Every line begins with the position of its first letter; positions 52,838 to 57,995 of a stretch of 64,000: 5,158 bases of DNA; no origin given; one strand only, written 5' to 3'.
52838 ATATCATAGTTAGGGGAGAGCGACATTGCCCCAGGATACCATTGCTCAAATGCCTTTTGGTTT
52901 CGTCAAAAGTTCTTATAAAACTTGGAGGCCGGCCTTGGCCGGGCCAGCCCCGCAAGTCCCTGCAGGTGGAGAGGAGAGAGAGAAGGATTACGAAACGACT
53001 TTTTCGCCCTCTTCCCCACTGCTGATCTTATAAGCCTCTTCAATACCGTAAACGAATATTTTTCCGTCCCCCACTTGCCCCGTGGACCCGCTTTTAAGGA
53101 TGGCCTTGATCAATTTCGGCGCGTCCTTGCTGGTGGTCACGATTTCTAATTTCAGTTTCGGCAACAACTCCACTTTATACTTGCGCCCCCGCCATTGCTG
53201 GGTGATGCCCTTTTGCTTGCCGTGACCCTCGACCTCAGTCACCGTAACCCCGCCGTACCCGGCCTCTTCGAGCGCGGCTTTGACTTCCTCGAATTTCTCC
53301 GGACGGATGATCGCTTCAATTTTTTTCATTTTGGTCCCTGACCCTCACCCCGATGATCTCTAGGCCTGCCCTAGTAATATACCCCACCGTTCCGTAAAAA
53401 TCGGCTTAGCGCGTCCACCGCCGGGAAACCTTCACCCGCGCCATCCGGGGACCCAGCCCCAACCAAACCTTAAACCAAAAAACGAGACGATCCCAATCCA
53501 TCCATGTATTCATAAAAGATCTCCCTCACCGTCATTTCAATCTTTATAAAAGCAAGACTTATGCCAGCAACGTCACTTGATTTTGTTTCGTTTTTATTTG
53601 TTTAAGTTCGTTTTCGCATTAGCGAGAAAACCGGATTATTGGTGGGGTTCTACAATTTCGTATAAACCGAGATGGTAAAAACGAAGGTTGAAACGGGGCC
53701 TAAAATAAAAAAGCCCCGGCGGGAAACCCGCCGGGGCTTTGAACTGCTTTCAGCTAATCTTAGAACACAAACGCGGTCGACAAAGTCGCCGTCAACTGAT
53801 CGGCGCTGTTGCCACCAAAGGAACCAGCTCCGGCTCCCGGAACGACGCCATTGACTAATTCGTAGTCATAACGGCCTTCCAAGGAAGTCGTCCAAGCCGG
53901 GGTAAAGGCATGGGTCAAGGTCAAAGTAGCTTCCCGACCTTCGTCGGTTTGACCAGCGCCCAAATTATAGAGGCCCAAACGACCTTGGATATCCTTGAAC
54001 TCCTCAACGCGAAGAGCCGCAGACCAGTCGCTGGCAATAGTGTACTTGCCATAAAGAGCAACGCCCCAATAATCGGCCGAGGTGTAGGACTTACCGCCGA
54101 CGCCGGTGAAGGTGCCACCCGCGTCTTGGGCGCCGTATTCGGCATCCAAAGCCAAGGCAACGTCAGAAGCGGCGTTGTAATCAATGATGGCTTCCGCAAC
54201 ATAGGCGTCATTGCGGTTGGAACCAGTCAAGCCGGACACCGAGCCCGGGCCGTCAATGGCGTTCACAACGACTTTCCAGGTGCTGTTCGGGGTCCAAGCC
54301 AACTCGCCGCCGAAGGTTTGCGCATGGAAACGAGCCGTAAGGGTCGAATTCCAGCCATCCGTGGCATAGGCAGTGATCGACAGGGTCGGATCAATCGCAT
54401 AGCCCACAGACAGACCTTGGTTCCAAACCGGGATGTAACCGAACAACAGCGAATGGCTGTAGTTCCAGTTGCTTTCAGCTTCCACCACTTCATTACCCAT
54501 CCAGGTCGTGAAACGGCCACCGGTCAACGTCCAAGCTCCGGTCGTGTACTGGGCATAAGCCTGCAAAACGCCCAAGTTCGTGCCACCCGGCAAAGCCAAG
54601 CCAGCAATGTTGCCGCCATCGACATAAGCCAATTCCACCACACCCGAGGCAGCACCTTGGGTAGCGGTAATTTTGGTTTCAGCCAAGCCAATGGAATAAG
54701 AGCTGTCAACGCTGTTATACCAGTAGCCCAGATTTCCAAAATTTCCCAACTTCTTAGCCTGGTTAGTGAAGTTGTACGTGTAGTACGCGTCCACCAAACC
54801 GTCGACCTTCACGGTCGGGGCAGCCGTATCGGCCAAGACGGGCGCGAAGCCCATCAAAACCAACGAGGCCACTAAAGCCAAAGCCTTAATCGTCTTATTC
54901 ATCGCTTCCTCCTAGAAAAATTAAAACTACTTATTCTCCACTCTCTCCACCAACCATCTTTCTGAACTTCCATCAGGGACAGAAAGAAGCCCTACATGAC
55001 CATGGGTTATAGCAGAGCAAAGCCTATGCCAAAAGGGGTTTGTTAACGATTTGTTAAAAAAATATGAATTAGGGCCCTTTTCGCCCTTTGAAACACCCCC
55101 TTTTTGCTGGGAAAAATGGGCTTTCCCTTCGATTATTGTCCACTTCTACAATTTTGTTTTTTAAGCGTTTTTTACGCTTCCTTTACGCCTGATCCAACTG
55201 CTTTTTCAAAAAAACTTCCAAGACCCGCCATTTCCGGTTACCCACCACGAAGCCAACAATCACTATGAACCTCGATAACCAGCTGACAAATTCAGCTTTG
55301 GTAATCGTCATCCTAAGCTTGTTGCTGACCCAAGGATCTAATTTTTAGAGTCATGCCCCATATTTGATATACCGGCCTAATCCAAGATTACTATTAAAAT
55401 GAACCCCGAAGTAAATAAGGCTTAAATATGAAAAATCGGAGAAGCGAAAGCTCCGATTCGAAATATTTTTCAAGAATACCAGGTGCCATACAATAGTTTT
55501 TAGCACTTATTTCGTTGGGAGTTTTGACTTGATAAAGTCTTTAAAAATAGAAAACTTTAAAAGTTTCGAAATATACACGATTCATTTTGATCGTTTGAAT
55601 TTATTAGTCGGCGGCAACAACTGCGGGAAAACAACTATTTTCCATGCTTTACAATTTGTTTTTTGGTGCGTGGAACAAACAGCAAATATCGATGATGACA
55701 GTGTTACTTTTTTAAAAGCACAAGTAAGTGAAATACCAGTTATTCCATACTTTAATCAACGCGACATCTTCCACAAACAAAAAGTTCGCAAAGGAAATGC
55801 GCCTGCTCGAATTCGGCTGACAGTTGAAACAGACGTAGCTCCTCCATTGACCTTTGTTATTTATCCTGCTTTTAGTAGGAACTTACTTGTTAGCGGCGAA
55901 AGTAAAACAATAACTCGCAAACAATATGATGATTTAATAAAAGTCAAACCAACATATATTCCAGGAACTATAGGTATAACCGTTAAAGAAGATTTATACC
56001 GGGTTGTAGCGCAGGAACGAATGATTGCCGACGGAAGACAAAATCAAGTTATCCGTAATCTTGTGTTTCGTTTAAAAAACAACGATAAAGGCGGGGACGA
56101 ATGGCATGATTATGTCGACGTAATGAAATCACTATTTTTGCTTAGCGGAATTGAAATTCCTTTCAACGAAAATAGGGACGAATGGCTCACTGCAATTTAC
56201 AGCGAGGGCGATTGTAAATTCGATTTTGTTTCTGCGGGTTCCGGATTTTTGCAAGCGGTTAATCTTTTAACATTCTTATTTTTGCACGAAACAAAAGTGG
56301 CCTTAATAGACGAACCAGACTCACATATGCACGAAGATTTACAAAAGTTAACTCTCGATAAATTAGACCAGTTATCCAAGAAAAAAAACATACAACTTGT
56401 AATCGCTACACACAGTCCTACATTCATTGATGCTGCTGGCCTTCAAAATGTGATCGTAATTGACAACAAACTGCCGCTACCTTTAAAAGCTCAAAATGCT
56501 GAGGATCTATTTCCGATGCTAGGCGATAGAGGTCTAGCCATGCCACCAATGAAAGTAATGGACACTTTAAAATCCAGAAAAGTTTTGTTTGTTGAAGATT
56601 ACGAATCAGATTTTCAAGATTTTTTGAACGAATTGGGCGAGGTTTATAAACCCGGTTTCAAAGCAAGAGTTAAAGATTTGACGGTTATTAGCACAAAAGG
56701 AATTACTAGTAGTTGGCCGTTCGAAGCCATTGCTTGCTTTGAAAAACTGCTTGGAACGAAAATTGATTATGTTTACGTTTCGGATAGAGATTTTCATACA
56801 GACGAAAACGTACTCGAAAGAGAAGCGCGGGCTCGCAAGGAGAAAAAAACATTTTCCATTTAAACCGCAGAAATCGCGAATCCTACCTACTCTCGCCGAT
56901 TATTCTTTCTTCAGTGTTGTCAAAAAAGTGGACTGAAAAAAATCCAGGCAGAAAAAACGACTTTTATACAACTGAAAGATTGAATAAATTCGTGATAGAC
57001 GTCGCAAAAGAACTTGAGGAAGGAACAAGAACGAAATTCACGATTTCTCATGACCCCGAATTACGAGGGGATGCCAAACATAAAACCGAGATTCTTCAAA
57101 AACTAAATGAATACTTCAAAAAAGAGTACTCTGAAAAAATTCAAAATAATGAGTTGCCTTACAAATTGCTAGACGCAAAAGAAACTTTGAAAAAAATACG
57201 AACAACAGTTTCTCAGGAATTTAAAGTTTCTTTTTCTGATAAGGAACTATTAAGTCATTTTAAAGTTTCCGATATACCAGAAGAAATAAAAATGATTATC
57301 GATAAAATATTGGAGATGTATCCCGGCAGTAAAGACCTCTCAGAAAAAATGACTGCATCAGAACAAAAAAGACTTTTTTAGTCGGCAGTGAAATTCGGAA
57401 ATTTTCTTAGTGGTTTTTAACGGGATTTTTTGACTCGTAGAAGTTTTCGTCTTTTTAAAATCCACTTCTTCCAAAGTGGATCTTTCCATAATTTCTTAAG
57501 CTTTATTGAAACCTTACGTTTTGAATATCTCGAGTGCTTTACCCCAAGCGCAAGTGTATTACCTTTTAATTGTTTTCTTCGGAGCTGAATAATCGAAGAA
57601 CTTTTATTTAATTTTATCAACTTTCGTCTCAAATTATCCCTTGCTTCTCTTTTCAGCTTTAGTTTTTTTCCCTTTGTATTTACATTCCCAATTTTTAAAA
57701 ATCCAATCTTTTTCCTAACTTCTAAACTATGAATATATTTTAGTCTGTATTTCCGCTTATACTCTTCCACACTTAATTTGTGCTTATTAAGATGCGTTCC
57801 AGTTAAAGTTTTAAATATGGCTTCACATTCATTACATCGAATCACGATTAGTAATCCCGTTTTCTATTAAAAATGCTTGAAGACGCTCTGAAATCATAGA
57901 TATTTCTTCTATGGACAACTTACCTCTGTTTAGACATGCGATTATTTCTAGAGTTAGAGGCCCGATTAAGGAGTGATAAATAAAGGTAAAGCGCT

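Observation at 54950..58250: AT-rich ~3.3-kb island encoding an OLD-family-like ATPase/TOPRIM nuclease (apparently split at an A7 run), a MucR/Ros-type zinc-finger KR-rich protein and a 94-aa unknown: candidate defense island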

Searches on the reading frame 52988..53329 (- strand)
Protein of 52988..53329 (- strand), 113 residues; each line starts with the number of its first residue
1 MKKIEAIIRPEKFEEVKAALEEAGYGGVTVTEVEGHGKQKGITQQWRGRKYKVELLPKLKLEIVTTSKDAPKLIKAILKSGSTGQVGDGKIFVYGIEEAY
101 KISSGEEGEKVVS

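Call 7: search_protein_families(library=pfam, max_evalue=1, proteins=[window:52988-53329:-])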
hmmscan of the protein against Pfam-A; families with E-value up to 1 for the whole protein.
window:52988-53329:- (113 aa): 1 family
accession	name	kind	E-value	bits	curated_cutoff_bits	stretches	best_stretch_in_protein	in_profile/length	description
PF00543.27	P-II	-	3.1e-28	98.5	25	1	1-106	1-102/102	Nitrogen regulatory protein P-II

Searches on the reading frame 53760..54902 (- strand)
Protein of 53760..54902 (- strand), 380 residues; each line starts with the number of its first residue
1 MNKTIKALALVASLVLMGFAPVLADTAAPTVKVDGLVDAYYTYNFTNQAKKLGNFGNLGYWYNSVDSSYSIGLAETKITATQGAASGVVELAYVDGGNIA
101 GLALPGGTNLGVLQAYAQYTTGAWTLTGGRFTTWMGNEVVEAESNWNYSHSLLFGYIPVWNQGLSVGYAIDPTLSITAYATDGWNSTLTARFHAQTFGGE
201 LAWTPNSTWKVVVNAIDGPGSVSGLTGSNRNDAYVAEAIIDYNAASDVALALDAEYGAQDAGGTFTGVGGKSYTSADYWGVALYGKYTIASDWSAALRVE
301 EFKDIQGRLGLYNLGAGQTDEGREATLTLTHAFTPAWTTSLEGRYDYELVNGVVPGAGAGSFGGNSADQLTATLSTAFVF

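Call 7: search_protein_families(library=pfam, max_evalue=1, proteins=[window:53760-54902:-])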
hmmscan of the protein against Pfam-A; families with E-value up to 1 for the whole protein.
window:53760-54902:- (380 aa): 1 family
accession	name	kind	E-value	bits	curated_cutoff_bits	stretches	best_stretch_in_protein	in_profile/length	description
PF07642.17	BBP2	-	2.3e-46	159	26.2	1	31-380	2-339/339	Putative beta-barrel porin-2, OmpL-like. bbp2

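Call 50: list_cluster_members(proteins=[P0001, P0124, window:53760-54902:-, window:58290-59135:+, P0004, P0005])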
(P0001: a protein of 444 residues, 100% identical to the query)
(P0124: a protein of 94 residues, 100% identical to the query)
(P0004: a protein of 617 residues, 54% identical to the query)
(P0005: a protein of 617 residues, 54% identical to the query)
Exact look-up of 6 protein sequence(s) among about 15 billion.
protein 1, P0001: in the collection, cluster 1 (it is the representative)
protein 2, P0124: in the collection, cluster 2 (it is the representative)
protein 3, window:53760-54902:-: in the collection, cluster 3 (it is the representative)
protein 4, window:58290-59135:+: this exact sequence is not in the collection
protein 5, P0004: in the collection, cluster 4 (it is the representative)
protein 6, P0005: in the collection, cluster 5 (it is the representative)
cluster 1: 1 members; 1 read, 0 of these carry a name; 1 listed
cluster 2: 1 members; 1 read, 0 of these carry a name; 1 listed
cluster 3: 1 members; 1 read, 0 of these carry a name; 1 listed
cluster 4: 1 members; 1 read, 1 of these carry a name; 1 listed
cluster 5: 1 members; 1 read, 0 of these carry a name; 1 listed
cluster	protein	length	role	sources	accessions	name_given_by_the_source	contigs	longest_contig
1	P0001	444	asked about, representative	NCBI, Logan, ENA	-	-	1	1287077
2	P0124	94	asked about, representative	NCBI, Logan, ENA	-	-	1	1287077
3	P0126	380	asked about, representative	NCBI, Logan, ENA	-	-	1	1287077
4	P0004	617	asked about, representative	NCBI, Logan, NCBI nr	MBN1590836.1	MAG: ATP-binding protein [Pirellulales bacterium] | ATP-binding protein [Pirellulales bacterium]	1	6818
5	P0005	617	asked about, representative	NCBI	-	-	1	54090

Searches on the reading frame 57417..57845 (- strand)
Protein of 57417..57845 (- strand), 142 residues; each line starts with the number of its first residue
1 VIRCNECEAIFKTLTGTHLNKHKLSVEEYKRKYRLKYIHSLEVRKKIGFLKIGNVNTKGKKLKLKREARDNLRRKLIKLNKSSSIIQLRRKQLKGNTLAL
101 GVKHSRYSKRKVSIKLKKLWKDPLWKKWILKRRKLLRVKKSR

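Call 7: search_protein_families(library=pfam, max_evalue=1, proteins=[window:57417-57845:-])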
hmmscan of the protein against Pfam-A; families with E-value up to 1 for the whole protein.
window:57417-57845:- (142 aa): 2 families
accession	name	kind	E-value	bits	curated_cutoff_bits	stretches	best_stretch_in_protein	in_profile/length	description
PF05443.17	ROS_MUCR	-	3.6e-05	24.2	25.4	1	2-40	65-103/123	ROS/MUCR transcriptional regulator protein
PF06780.16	Erp_C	-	0.19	12.2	24.3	1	50-103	55-107/140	Erp protein C-terminus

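Call 8: search_protein_families(library=padloc, max_evalue=1, proteins=[window:57417-57845:-])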
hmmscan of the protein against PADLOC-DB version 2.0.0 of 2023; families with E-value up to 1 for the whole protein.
window:57417-57845:- (142 aa): 0 families

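Call 11: search_protein_families(library=ncbifam, max_evalue=1, proteins=[window:57417-57845:-])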
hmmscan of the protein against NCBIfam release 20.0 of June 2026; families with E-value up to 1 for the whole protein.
window:57417-57845:- (142 aa): 0 families

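Call 31: find_homologous_proteins(query=window:57420-57845:-, max_evalue=0.01)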
Query seq(142 aa) (142 aa): 3 proteins with E <= 0.01 among 17 candidates.
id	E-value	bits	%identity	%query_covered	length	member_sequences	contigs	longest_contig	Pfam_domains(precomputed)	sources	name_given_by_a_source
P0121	2.5e-80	285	100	100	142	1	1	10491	-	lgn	-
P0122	6.0e-53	197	70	99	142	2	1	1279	-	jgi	jgi:hypothetical protein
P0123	4.5e-27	113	47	98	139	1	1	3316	-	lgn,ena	-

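Call 33: find_encoding_contigs(protein=P0123, flank=5000, max_places=3)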
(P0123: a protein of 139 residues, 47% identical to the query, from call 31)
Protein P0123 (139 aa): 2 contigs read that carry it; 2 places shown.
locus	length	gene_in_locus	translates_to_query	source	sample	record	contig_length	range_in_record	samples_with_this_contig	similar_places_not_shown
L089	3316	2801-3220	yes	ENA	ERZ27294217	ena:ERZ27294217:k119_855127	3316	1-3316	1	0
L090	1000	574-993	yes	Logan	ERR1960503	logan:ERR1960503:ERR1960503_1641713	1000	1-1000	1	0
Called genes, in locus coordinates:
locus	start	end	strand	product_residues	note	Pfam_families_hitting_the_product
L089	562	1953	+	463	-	-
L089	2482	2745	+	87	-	-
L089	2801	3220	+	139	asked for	-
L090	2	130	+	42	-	?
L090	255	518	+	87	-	-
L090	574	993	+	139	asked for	-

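Call 34: find_encoding_contigs(protein=P0122, flank=5000, max_places=3)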
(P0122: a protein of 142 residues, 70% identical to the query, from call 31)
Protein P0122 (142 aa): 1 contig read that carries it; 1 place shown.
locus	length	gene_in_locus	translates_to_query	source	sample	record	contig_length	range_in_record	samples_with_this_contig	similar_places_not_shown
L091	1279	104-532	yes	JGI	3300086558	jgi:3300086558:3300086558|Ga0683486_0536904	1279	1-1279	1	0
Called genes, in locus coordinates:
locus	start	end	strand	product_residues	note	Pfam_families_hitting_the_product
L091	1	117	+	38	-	?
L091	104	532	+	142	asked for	-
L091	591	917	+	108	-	-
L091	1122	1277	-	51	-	?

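Call 65: search_protein_families(library=pfam, max_evalue=10, proteins=[P0122, P0123])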
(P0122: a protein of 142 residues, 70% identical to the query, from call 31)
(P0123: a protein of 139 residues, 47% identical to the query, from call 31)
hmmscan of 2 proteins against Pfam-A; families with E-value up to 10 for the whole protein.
P0122 (142 aa): 3 families
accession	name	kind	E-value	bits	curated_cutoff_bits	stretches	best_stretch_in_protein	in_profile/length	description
PF05443.17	ROS_MUCR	-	9e-05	23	25.4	1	2-43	65-106/123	ROS/MUCR transcriptional regulator protein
PF09782.14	NDUF_B6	-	1.4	9.6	27.9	1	70-137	8-64/128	NADH:ubiquinone oxidoreductase, NDUFB6/B17 subunit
PF07460.16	NUMOD3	-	2.9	8.3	20.4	0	102-113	2-13/37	NUMOD3 motif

P0123 (139 aa): 4 families
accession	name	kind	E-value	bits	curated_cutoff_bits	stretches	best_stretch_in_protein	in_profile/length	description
PF05443.17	ROS_MUCR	-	0.00012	22.6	25.4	1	2-36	65-99/123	ROS/MUCR transcriptional regulator protein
PF06391.18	MAT1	-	0.088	13.1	25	1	25-110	69-153/201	CDK-activating kinase assembly factor MAT1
PF07460.16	NUMOD3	-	0.57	10.6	20.4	1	37-56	2-21/37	NUMOD3 motif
PF12907.13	zf-met2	-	1.8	9.2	27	1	4-22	2-21/38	Zinc-binding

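Call 66: search_protein_families(library=phrogs, max_evalue=0.1, proteins=[window:57417-57845:-, P0122, P0123])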
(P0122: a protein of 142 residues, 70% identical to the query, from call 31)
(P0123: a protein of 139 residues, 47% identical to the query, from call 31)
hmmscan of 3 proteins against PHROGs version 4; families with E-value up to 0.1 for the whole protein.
window:57417-57845:- (142 aa): 0 families

P0122 (142 aa): 0 families

P0123 (139 aa): 1 family
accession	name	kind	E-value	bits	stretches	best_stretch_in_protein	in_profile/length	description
phrog_15526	-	unknown function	0.0018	19.3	1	38-111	92-160/168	-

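Call 74: search_dna_similar(query=window:57420-57845:-, collection=phages, mode=protein, max_evalue=0.01, max_rows=15)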
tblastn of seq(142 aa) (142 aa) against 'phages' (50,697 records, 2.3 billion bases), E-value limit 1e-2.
No match.

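Call 75: search_dna_similar(query=window:57420-57845:-, collection=plasmids, mode=protein, max_evalue=0.01, max_rows=15)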
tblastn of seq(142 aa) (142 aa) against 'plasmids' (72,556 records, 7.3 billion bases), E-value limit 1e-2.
No match.

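Call 79: find_related_loci(query=A4, collection=metagenome_contigs, flank=6000)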
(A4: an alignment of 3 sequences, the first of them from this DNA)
Query A4 (142 aa) in metagenome_contigs; peptide patterns used: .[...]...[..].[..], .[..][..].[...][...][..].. (x = any residue, [..] = any of these).
600 stretches matched a pattern (row limit reached: there are more); 2 encode a relative of the query (tblastn E <= 1e-3); 2 distinct loci.
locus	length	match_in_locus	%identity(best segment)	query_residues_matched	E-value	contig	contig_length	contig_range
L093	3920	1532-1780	34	1-83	3e-10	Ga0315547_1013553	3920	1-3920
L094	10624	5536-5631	47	2-33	7e-7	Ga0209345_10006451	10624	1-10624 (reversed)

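Call 83: search_protein_families(library=pfam, max_evalue=1, proteins=[L093:1535-2488:+, L093:2485-3129:+, L093:377-895:+])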
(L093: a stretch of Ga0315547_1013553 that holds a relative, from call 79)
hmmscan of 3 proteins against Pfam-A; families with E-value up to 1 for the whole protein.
L093:1535-2488:+ (317 aa): 7 families
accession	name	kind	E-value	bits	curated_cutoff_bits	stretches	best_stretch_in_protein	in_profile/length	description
PF01242.24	PTPS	-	3.7e-32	111.3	22.4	1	180-292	2-119/121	6-pyruvoyl tetrahydropterin synthase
PF05443.17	ROS_MUCR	-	1.6e-07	31.8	25.4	1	3-36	67-100/123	ROS/MUCR transcriptional regulator protein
PF01844.29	HNH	-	0.00012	22.6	21.4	1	130-167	1-43/47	HNH endonuclease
PF18658.7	zf-C2H2_12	-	0.024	14.8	27.3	1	1-23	19-41/64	Spin-doc zinc-finger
PF04881.20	Adeno_GP19K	-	0.16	12.3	27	1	125-159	10-44/133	Adenovirus GP19K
PF11514.14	DUF3219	-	0.19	12.2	25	0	16-37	32-53/94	Protein of unknown function (DUF3219)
PF02945.21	Endonuclease_7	-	0.19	12.1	23.6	1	115-166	12-61/82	Recombination endonuclease VII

L093:2485-3129:+ (214 aa): 5 families
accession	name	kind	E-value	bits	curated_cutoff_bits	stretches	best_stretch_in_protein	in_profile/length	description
PF04055.27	Radical_SAM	-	5.6e-18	66.1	29.5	1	26-104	2-88/166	Radical SAM superfamily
PF13353.11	Fer4_12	-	2.2e-07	31.7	22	1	25-84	9-72/137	4Fe-4S single cluster domain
PF19769.4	CPxCG_zf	-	0.039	14.1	27.2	1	30-88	21-79/183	CPxCG-related zinc finger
PF02748.20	PyrI_C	-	0.081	13.2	23.4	1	22-44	24-45/48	Aspartate carbamoyltransferase regulatory chain, metal binding domain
PF19830.4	DUF6311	-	0.29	11.3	27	1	20-47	13-40/303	Family of unknown function (DUF6311)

L093:377-895:+ (172 aa): 2 families
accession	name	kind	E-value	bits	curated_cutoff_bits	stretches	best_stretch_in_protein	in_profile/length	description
PF00584.25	SecE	-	0.42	11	22.7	0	134-149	7-22/55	SecE/Sec61-gamma subunits of protein translocation complex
PF15695.10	HERV-K_REC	-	0.71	10.4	27.5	0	123-143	20-40/87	Rec (regulator of expression encoded by corf) of HERV-K-113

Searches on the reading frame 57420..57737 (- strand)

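Call 65: search_protein_families(library=pfam, max_evalue=10, proteins=[window:57420-57737:-])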
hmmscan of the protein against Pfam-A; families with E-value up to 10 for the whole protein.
seq(106 aa): 1 family
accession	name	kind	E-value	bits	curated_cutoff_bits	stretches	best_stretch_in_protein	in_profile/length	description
PF06780.16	Erp_C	-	0.028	14.9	24.3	1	13-67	54-107/140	Erp protein C-terminus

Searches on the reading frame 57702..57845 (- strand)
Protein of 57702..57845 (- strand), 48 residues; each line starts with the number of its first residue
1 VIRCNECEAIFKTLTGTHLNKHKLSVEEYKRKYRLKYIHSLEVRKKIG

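Call 65: search_protein_families(library=pfam, max_evalue=10, proteins=[window:57702-57845:-])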
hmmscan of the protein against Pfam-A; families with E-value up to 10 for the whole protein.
seq(48 aa): 2 families
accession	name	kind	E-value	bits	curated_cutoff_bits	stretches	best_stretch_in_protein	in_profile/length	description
PF05443.17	ROS_MUCR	-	3.9e-06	27.3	25.4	1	2-40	65-103/123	ROS/MUCR transcriptional regulator protein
PF13894.12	zf-C2H2_4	-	0.087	14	27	1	3-25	2-22/24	C2H2-type zinc finger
